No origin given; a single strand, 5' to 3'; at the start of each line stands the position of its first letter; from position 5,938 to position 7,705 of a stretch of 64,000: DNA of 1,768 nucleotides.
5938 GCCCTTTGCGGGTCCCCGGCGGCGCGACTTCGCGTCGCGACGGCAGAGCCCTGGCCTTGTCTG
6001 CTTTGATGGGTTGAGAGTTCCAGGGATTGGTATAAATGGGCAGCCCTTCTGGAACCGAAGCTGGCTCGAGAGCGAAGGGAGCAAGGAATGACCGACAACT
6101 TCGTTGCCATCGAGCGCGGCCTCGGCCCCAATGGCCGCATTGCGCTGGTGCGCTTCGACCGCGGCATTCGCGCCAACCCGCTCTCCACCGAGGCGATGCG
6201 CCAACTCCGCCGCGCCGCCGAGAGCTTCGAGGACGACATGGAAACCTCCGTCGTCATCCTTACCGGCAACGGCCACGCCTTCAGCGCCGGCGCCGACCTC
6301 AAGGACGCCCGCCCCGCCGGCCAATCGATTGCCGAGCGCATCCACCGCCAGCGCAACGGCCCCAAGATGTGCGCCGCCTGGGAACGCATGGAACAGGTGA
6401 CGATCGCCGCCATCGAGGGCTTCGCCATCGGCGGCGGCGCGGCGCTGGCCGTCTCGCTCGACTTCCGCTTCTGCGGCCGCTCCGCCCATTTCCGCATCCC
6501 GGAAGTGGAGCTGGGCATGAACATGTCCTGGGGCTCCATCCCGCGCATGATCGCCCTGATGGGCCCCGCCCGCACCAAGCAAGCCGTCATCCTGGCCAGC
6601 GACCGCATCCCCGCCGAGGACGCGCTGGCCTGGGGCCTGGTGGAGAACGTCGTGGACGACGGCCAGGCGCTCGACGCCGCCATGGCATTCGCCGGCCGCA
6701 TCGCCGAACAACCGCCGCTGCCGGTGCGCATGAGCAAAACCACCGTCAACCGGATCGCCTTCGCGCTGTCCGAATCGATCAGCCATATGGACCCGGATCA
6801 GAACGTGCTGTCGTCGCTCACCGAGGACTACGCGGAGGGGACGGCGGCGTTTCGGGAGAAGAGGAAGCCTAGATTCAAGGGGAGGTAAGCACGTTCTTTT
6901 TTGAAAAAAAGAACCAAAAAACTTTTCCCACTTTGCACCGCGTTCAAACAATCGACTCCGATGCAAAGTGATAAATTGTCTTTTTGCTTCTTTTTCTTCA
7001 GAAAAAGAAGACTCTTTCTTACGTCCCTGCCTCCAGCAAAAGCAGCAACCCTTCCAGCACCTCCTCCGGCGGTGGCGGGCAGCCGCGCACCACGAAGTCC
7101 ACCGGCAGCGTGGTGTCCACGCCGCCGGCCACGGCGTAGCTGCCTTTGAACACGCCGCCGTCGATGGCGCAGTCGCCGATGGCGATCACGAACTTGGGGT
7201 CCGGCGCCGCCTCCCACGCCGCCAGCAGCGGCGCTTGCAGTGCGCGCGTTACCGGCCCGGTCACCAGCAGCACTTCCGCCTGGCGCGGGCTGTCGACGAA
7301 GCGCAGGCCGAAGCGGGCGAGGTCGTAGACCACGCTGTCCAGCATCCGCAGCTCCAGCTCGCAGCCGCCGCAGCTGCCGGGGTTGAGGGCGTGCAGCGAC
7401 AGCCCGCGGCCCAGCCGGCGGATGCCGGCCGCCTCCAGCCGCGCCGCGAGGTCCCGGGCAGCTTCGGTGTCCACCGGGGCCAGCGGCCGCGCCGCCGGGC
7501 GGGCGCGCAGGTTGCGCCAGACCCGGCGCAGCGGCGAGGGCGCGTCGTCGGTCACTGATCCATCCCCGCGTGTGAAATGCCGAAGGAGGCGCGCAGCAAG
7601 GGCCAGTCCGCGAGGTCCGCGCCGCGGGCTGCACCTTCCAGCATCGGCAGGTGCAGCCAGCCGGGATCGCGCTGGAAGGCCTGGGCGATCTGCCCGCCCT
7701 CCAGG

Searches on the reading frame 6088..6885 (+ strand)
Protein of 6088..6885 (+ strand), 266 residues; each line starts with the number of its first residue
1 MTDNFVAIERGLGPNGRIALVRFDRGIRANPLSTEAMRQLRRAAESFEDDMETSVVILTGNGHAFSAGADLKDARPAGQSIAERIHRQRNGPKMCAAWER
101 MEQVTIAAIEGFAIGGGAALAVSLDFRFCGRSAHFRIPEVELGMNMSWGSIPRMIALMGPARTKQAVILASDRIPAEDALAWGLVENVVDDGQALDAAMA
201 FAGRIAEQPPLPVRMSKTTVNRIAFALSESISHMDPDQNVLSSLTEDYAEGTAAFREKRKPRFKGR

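Call 22: search_protein_families(library=pfam, proteins=[window:6088-6885:+])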
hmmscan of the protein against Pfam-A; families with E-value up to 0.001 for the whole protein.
window:6088-6885:+ (266 aa): 2 families
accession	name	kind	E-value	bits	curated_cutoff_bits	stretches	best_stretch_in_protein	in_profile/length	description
PF00378.25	ECH_1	-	3.8e-43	148.1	27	1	16-265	4-250/251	Enoyl-CoA hydratase/isomerase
PF16113.10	ECH_2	-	1.5e-19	71.1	27.2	1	21-198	4-181/335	Enoyl-CoA hydratase/isomerase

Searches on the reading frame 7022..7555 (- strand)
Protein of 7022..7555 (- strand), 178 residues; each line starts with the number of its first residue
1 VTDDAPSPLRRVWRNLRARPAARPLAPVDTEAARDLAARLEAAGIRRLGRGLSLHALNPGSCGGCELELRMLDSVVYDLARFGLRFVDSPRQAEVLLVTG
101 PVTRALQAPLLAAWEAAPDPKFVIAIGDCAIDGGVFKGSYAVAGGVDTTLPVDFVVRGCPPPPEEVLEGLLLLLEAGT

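Call 22: search_protein_families(library=pfam, proteins=[window:7022-7555:-])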
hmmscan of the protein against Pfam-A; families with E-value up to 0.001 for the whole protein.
window:7022-7555:- (178 aa): 1 family
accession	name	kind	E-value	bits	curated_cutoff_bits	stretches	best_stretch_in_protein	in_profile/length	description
PF01058.29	Oxidored_q6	-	5.9e-29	100.8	27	1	62-171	1-126/128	NADH ubiquinone oxidoreductase, 20 Kd subunit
